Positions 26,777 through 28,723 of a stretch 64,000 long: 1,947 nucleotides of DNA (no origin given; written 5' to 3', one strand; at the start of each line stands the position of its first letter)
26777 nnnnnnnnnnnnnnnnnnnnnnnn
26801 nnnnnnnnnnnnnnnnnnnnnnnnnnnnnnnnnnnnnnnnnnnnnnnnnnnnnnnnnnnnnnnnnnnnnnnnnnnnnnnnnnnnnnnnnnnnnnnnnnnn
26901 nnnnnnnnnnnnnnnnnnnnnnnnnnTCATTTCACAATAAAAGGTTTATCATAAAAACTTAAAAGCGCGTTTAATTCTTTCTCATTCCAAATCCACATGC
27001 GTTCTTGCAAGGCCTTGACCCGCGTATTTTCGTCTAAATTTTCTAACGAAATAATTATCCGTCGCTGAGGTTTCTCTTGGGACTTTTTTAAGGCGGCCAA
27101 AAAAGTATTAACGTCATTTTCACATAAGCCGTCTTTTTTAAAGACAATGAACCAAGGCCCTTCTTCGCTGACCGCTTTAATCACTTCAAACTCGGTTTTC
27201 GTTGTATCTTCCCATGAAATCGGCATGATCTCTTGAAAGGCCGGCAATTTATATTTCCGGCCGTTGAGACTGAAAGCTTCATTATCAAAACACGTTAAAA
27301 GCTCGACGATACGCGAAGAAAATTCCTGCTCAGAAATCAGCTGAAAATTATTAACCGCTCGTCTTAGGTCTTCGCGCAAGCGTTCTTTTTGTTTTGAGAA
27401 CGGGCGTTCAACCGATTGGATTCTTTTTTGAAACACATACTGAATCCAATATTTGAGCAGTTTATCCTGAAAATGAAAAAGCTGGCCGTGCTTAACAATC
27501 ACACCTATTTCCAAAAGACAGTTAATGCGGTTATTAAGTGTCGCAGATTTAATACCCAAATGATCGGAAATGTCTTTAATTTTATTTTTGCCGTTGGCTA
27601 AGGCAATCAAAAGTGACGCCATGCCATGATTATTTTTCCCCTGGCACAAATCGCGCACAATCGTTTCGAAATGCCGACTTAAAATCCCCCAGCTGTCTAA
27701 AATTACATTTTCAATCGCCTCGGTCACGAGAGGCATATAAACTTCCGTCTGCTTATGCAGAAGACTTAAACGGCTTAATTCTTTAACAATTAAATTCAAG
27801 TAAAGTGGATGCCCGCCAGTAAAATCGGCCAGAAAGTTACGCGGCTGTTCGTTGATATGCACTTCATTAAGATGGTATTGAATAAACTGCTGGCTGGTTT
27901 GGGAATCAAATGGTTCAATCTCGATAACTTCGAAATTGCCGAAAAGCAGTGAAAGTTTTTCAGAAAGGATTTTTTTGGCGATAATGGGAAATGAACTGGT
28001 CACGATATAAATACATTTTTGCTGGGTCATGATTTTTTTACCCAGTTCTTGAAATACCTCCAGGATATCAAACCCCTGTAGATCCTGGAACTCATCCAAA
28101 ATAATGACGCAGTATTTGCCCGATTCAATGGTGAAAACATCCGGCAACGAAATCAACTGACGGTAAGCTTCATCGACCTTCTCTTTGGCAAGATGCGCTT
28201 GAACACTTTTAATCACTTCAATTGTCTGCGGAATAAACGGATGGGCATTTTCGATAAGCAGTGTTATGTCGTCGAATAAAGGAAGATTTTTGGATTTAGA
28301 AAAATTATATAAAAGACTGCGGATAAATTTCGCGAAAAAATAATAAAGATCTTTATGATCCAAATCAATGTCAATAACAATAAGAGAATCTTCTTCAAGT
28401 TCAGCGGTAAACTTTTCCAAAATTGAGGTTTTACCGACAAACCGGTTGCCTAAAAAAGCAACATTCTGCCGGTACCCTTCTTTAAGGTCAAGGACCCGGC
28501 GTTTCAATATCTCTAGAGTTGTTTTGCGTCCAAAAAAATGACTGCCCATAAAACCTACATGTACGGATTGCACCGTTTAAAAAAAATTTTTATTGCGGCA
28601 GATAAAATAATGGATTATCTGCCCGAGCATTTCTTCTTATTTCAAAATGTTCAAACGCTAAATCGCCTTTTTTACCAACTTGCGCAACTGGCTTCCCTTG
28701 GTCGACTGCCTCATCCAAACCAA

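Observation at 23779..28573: Tightly overlapping five-gene operon: AAA ATPase with wHTH, metallophosphoesterase, HIT, dGTPase-like and GAF–HD-GYP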

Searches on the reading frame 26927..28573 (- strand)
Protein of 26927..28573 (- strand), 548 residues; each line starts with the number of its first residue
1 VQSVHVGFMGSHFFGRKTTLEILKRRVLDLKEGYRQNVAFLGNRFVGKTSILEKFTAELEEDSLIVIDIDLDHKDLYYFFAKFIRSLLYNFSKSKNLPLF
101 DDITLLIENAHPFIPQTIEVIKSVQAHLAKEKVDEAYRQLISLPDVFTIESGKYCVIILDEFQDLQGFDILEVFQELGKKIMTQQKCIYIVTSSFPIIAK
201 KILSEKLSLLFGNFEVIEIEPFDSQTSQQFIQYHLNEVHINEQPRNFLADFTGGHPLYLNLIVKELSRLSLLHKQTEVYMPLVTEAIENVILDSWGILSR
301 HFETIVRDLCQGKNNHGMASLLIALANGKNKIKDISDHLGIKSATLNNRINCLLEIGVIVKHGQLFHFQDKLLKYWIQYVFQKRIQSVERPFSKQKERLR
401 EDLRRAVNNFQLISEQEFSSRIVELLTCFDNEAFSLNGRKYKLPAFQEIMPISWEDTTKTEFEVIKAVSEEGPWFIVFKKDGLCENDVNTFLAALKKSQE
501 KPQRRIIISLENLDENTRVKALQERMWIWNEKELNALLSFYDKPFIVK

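Call 3: search_protein_families(library=pfam, proteins=[window:26927-28573:-], max_evalue=0.01)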
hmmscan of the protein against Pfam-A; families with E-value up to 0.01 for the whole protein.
window:26927-28573:- (548 aa): 8 families
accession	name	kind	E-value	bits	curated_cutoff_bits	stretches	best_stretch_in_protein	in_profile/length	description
PF01637.24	ATPase_2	-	4.1e-08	33.8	33.2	1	13-260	1-223/225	ATPase domain predominantly from Archaea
PF13173.12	AAA_14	-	1e-07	32.5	27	1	36-106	3-74/129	AAA domain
PF13191.12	AAA_16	-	1.9e-06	28.9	32.6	1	13-166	2-145/167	AAA ATPase domain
PF13401.12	AAA_22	-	0.001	19.8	27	0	35-179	5-105/130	AAA domain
PF13412.12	HTH_24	-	0.0016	18.4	21.9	1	325-359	13-47/48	Winged helix-turn-helix DNA-binding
PF13358.12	DDE_3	-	0.0057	17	28.6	0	428-514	4-89/146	DDE superfamily endonuclease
PF14394.12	DUF4423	-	0.0073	16.6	30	0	322-364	29-71/165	Domain of unknown function (DUF4423)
PF01022.26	HTH_5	-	0.0096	16.2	22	0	321-359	7-45/47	Bacterial regulatory protein, arsR family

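Call 4: search_protein_families(library=padloc, proteins=[window:26927-28573:-], max_evalue=0.01)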
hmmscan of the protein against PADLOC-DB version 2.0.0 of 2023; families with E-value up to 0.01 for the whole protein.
window:26927-28573:- (548 aa): 7 families
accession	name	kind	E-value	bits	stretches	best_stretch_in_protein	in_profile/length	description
PDLC01044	Csa3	-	2.1e-06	25.8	1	285-363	110-183/194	Type I-A associated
PDLC01848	CARF3--CARF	-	1.5e-05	22.7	1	299-364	121-184/197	-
PDLC04985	PDC-S27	-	7.8e-05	19.8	0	12-87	5-78/484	-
PDLC01850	CARF3--CARF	-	0.00026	18.9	1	215-364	62-194/209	-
PDLC01268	CasR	-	0.0035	15.3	0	320-360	128-168/179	"CAS-I,CAS-II,CAS-III,CAS-IV,CAS-V,CAS-VI; associated_signaling"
PDLC01434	CasR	-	0.0056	14.6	0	321-362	133-174/191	"CAS-I,CAS-II,CAS-III,CAS-IV,CAS-V,CAS-VI; associated_signaling"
PDLC02933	PRTase_III-A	-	0.0059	14.2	0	303-377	279-344/368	-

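Call 5: search_protein_families(library=ncbifam, proteins=[window:26927-28573:-], max_evalue=0.01)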
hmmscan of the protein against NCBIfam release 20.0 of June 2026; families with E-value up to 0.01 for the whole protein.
window:26927-28573:- (548 aa): 3 families
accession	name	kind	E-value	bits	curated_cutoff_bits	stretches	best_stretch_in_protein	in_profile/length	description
TIGR03015.1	pepcterm_ATPase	hypoth_equivalog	0.00072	19.1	324.5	1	149-290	119-266/269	XrtA/PEP-CTERM system-associated ATPase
NF053606.1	Sta1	subfamily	0.0045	17.1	80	0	318-363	23-68/100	Sta1 family transcriptional regulator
TIGR01884.1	cas_HTH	subfamily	0.0068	15.8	60.2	0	321-362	147-189/202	CRISPR-associated CARF protein Csa3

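Call 9: find_homologous_proteins(query=window:26927-28573:-)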
Query window:26927-28573:- (548 aa): 849 proteins with E <= 0.001 among 8000 candidates; the best 120 are listed.
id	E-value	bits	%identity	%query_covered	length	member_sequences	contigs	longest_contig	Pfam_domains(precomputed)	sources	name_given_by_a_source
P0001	0.0e+0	1203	100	99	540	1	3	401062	PF13173.13,PF01637.25,PF13191.13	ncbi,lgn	-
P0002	7.4e-226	769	62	99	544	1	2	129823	PF13173.13,PF01637.25,PF13191.13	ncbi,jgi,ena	-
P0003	3.2e-223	760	62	98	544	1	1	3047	PF13173.13,PF13412.13,PF01637.25,PF13191.13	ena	-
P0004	4.1e-215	734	60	98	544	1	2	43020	PF13173.13,PF13412.13,PF01637.25,PF13191.13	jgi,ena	-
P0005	2.7e-214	731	60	98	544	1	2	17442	PF13173.13,PF01637.25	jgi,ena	-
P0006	4.5e-211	720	58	98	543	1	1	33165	PF13173.13,PF01637.25,PF13191.13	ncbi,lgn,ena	-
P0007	5.5e-211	720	61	98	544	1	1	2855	PF13173.13,PF01637.25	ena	-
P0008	6.7e-209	713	57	98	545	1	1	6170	PF13173.13,PF01637.25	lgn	-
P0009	1.1e-208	712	57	98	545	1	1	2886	PF13173.13,PF01637.25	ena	-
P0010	7.6e-207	706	56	98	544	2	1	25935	PF13173.13,PF01637.25,PF13191.13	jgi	-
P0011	6.6e-206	703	58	98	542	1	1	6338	PF13173.13,PF01637.25,PF13191.13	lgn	-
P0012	7.1e-205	700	57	98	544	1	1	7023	-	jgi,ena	-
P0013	1.1e-204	699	58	98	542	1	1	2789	PF13173.13,PF01637.25,PF13191.13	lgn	-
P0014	8.3e-204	696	57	98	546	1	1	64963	PF13173.13,PF24270.2,PF01637.25,PF13191.13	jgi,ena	-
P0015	3.6e-203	694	56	99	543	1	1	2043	PF13173.13,PF01637.25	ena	-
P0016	1.2e-202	693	58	98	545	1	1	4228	PF13173.13,PF01022.27,PF01637.25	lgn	-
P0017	1.6e-202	692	55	98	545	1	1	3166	PF01637.25,PF13191.13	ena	-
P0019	1.5e-201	689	57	99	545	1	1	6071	PF13173.13,PF01637.25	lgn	-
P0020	2.9e-201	688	55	98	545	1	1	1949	PF13173.13,PF01637.25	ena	-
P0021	4.0e-201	688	57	99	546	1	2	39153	PF13173.13,PF01637.25,PF13191.13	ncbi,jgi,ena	-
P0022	5.3e-201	687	55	98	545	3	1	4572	PF13173.13,PF01637.25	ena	-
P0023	7.9e-201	687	55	98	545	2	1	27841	PF13173.13,PF01022.27,PF01637.25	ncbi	-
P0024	2.8e-200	685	56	98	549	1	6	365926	PF01637.25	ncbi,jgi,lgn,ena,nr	ncbi:MAG TPA: hypothetical protein DD723_03980 [Candidatus Omnitrophica bacterium]|nr:MAG: hypotheti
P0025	1.8e-199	682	56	98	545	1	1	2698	PF13173.13,PF01637.25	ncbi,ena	-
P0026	2.2e-199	682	56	98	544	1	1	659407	PF13173.13,PF01637.25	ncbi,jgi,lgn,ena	ncbi:MAG: ATP-binding protein [Candidatus Omnitrophota bacterium]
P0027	2.3e-199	682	57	98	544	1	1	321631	PF13173.13,PF01637.25,PF13191.13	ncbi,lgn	-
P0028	1.3e-198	679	55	98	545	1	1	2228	PF13173.13,PF01637.25,PF13191.13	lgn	-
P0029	1.3e-198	679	56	98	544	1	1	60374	PF13173.13,PF01637.25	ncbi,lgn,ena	-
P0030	2.7e-198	678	56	98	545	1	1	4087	PF13173.13,PF01637.25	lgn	-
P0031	4.8e-197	674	55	98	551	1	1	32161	PF13173.13,PF01637.25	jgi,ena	-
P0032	9.6e-197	673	54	98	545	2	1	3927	PF13173.13,PF01637.25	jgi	-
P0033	4.9e-196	671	54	98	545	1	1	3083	PF01637.25,PF13191.13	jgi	-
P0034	3.7e-195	668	54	99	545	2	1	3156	PF13173.13,PF01637.25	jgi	-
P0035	4.5e-195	668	55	98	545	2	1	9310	PF01637.25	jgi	jgi:hypothetical protein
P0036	1.2e-194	666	54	98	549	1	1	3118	PF13173.13,PF01637.25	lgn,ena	-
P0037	1.7e-194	666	54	98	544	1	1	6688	PF13173.13,PF01637.25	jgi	-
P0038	2.8e-194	665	54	98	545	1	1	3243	PF13173.13,PF01637.25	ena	-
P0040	5.7e-194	664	53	99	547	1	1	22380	PF13173.13,PF01637.25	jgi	-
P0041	6.4e-194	664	53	98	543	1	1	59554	PF13173.13,PF01637.25,PF13191.13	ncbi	ncbi:MAG: ATP-binding protein [Candidatus Omnitrophota bacterium]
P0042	6.1e-193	661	53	98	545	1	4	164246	PF13173.13,PF01637.25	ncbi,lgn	-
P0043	7.2e-193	660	54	98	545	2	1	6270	PF13401.13,PF01637.25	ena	-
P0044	1.4e-192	659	54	98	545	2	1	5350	PF13173.13,PF01637.25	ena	-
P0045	3.0e-192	658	53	98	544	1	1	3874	PF13173.13,PF01637.25,PF13191.13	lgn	-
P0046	3.2e-192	658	54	98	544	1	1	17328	PF01637.25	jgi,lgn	-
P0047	3.4e-192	658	54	98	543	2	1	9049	PF13173.13,PF01637.25,PF13191.13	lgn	-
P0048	1.1e-191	656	56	98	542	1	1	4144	PF01637.25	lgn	-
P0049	1.1e-191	656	53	98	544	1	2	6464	PF13173.13,PF01637.25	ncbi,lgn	-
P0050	1.6e-191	656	53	98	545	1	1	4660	PF13173.13,PF01637.25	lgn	-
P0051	2.2e-191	655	52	98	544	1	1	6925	PF13173.13,PF01637.25,PF13191.13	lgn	-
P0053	4.8e-191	654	52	98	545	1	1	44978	PF13173.13,PF01637.25,PF13191.13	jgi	jgi:AAA+ ATPase superfamily predicted ATPase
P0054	6.2e-191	654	53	98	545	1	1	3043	PF13173.13,PF01637.25,PF13191.13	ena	-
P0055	7.5e-191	654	52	98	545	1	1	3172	PF01637.25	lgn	-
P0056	8.3e-191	654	52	98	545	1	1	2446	PF13173.13,PF01637.25,PF13191.13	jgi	-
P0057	2.3e-190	652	53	98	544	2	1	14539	PF13173.13,PF01637.25,PF13191.13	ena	-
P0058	2.7e-190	652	52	98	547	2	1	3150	PF01637.25,PF13191.13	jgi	jgi:hypothetical protein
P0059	3.0e-190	652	52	98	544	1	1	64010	PF13173.13,PF01637.25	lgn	-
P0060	6.0e-190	651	51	98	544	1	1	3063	PF13173.13,PF01637.25,PF13191.13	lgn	-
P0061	6.0e-190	651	54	98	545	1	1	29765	PF13173.13,PF01637.25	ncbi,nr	ncbi:MAG: ATP-binding protein [Candidatus Zapsychrus exili]|nr:ATP-binding protein [Candidatus Zapsy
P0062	6.2e-190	651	52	98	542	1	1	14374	PF01637.25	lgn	-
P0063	6.6e-190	651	53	98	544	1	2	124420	PF13173.13,PF01637.25,PF13191.13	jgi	-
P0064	1.2e-189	650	53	98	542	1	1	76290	PF24270.2,PF01637.25,PF13191.13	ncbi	-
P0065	1.5e-189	649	54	98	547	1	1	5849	PF13173.13,PF01637.25,PF13191.13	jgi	-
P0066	1.5e-189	649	52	98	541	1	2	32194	PF01637.25,PF13191.13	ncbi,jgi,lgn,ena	-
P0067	1.9e-189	649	53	98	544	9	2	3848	PF13173.13,PF01637.25,PF13191.13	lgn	-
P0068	2.1e-189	649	53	99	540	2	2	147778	PF13173.13,PF24270.2,PF01637.25,PF13191.13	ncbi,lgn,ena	-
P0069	3.6e-189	648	54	98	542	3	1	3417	PF13173.13,PF01637.25,PF13191.13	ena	-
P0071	5.2e-189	648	53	98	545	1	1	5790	PF13173.13,PF01637.25,PF13191.13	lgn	-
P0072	5.5e-189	648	50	98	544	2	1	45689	PF13173.13,PF01637.25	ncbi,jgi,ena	-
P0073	7.2e-189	647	54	98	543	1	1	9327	PF01637.25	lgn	-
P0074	9.8e-189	647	52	98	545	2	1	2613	PF01637.25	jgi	-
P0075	1.0e-188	647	52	98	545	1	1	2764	PF01637.25,PF13191.13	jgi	jgi:predicted transcriptional regulator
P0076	1.1e-188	647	53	97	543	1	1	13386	PF13173.13,PF01637.25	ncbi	-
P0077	1.3e-188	646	53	97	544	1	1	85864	PF13173.13,PF01637.25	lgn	-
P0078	1.6e-188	646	52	98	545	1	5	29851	PF13173.13,PF01637.25,PF13191.13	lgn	-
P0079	1.7e-188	646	53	98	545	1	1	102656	PF01637.25,PF13191.13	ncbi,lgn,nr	ncbi:MAG: hypothetical protein JW847_04830 [Candidatus Omnitrophica bacterium]|nr:hypothetical prote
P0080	1.8e-188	646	53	98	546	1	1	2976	PF13173.13,PF01637.25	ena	-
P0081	1.8e-188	646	53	98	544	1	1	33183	PF13173.13,PF01637.25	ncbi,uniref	ncbi:hypothetical protein MNBD_UNCLBAC01-1501 [hydrothermal vent metagenome]|uniref:Archaeal ATPase,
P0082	2.6e-188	645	54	98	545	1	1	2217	PF13173.13,PF01637.25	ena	-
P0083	2.7e-188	645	50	98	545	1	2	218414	PF13173.13,PF01637.25,PF13191.13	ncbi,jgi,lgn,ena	-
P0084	5.8e-188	644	52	99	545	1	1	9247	PF01637.25,PF13191.13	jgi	jgi:predicted transcriptional regulator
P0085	6.7e-188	644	52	99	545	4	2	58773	PF13173.13,PF01637.25,PF13191.13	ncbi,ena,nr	ncbi:MAG: ATP-binding protein [Candidatus Omnitrophica bacterium]|nr:ATP-binding protein [Candidatus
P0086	8.9e-188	644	51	98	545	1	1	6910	PF13173.13,PF01637.25,PF13191.13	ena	-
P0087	1.2e-187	643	52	99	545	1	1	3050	PF13173.13,PF24270.2,PF01022.27,PF01637.25,PF13191.13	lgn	-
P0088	1.7e-187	643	50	98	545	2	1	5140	PF13173.13,PF01637.25,PF13191.13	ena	-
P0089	2.3e-187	642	50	98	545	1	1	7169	PF13173.13,PF01637.25,PF13191.13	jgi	jgi:hypothetical protein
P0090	2.5e-187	642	52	98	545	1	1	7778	PF13173.13,PF01637.25,PF13191.13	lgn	-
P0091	2.6e-187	642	51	98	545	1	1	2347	PF01637.25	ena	-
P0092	4.5e-187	641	53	99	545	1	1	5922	PF13173.13,PF05584.18,PF01637.25,PF13191.13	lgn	-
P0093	6.6e-187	641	53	97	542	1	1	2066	PF13173.13,PF01637.25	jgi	jgi:hypothetical protein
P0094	6.7e-187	641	53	98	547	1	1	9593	PF13173.13,PF01637.25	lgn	-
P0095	6.7e-187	641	51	99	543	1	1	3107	PF01022.27,PF01637.25,PF13191.13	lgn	-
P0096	8.4e-187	640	53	98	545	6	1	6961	PF13173.13,PF01637.25,PF13191.13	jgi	-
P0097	1.0e-186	640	52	98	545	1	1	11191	PF13173.13,PF01637.25,PF13191.13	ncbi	-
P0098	1.7e-186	639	50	98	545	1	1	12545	PF13173.13,PF01637.25,PF13191.13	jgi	jgi:AAA+ ATPase superfamily predicted ATPase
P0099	4.3e-186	638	52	98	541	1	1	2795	PF13173.13,PF01637.25,PF13191.13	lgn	-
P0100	5.2e-186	638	51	96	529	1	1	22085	PF01637.25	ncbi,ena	-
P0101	5.3e-186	638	52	98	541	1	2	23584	PF01637.25,PF13191.13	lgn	-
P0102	5.4e-186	638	51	98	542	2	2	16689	PF01637.25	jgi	-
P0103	9.2e-186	637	53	98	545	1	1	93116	PF01637.25,PF13191.13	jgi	-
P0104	1.1e-185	637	52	99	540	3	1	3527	PF13173.13,PF01637.25,PF13191.13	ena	-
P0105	2.5e-185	635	53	98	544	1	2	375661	PF13173.13,PF12802.14,PF01637.25,PF13191.13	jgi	-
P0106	4.7e-185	635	54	98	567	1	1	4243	PF13173.13,PF01637.25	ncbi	-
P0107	6.5e-185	634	50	98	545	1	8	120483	PF13173.13,PF01637.25,PF13191.13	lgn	-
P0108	6.8e-185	634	51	98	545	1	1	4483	PF13173.13,PF01637.25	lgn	-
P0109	9.9e-185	633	51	98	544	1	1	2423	PF13173.13,PF01637.25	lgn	-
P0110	1.1e-184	633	52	98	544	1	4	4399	PF13173.13,PF01637.25,PF13191.13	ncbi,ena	-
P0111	1.4e-184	633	51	98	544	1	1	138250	PF13173.13,PF01637.25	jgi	jgi:hypothetical protein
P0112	1.7e-184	633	51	98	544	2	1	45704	PF13173.13,PF01637.25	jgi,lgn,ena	-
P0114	2.0e-184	632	52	98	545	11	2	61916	PF01637.25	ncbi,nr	ncbi:MAG: ATP-binding protein [Candidatus Omnitrophica bacterium]|nr:ATP-binding protein [Candidatus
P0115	3.2e-184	632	50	98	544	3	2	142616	PF13173.13,PF01637.25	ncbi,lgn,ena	-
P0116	3.7e-184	632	50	99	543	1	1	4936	PF13401.13,PF01637.25,PF13191.13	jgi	jgi:predicted transcriptional regulator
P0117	4.7e-184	631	50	98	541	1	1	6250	PF01637.25,PF13191.13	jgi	-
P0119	5.4e-184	631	50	98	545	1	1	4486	PF13173.13,PF01637.25,PF13191.13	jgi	jgi:hypothetical protein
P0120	5.5e-184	631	50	98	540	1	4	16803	PF13173.13,PF01637.25,PF13191.13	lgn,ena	-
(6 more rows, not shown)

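Call 11: find_related_loci(query=A1, collection=genome_contigs, flank=10000)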
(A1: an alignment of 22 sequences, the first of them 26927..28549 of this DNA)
Query A1 (540 aa) in genome_contigs; peptide patterns used: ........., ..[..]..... (x = any residue, [..] = any of these).
599 stretches matched a pattern (row limit reached: there are more); 554 encode a relative of the query (tblastn E <= 1e-3); the best 80 are kept; 80 distinct loci.
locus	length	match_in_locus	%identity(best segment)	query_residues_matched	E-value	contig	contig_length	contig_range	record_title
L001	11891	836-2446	57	3-539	0e+0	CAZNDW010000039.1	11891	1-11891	MAG TPA_asm: uncultured Planctomycetales bacterium isolate binchicken_co21_435 genome assembly, contig: NODE_4104_length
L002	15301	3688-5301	58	3-540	0e+0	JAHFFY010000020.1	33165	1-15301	MAG: Candidatus Omnitrophota bacterium isolate nzgw302 NODE_1536_length_33166_cov_3.934271, whole genome shotgun sequenc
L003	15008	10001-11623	57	1-540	0e+0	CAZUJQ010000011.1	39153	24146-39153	MAG TPA_asm: uncultured Planctomycetales bacterium isolate binchicken_co21_390 genome assembly, contig: NODE_315_length_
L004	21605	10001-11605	57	5-539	0e+0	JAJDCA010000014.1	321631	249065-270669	MAG: Candidatus Omnitrophota bacterium isolate OFTM38 OFTM38_13, whole genome shotgun sequence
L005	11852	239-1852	55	3-540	0e+0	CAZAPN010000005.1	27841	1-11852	MAG TPA_asm: uncultured Planctomycetales bacterium isolate binchicken_co154_239 genome assembly, contig: NODE_2480_lengt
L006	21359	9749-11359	54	4-540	0e+0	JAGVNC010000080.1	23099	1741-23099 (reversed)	MAG: Candidatus Omnitrophota bacterium isolate DeMMO3_17 c_000000009991, whole genome shotgun sequence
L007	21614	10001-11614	54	3-540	0e+0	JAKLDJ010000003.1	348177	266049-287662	MAG: Candidatus Omnitrophota bacterium isolate RA.bin107 RA.bin107_3, whole genome shotgun sequence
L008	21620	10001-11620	53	1-540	0e+0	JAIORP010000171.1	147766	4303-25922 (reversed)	MAG: Candidatus Omnitrophota bacterium isolate SMBSF21 20074_Bin_2_contigs_1_c_000000000005, whole genome shotgun sequen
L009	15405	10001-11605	51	5-539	0e+0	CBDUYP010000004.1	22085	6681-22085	MAG TPA_asm: uncultured bacterium isolate SRR22302374_binner13_Refined_60 genome assembly, contig: ERZ26661914.1208, who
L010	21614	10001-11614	53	3-540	0e+0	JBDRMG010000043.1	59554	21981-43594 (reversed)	MAG: Candidatus Omnitrophota bacterium isolate MEGAHIT-group-1.82 k141_10134153, whole genome shotgun sequence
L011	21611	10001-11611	53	4-540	0e+0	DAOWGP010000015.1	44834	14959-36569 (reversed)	MAG TPA_asm: Candidatus Omnitrophota bacterium isolate CSMAG_1994 CSMAG_1994_k141_2531976_length_44834_cov_57.7676, whol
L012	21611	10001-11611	53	4-540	0e+0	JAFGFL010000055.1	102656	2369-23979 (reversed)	MAG: Candidatus Omnitrophota bacterium isolate Zod_Metabat.1316 k87_9766089, whole genome shotgun sequence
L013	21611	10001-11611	54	4-540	0e+0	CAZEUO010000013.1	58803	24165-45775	MAG TPA_asm: uncultured Planctomycetales bacterium isolate SRP178908_co1_326 genome assembly, contig: NODE_246_length_58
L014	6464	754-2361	53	4-539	0e+0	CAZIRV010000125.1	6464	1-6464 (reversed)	MAG TPA_asm: uncultured Planctomycetales bacterium isolate SRP128015_co1_466 genome assembly, contig: NODE_20938_length_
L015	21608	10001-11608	54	5-540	0e+0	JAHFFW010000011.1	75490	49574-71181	MAG: Candidatus Omnitrophota bacterium isolate nzgw300 NODE_68_length_75491_cov_6.478280, whole genome shotgun sequence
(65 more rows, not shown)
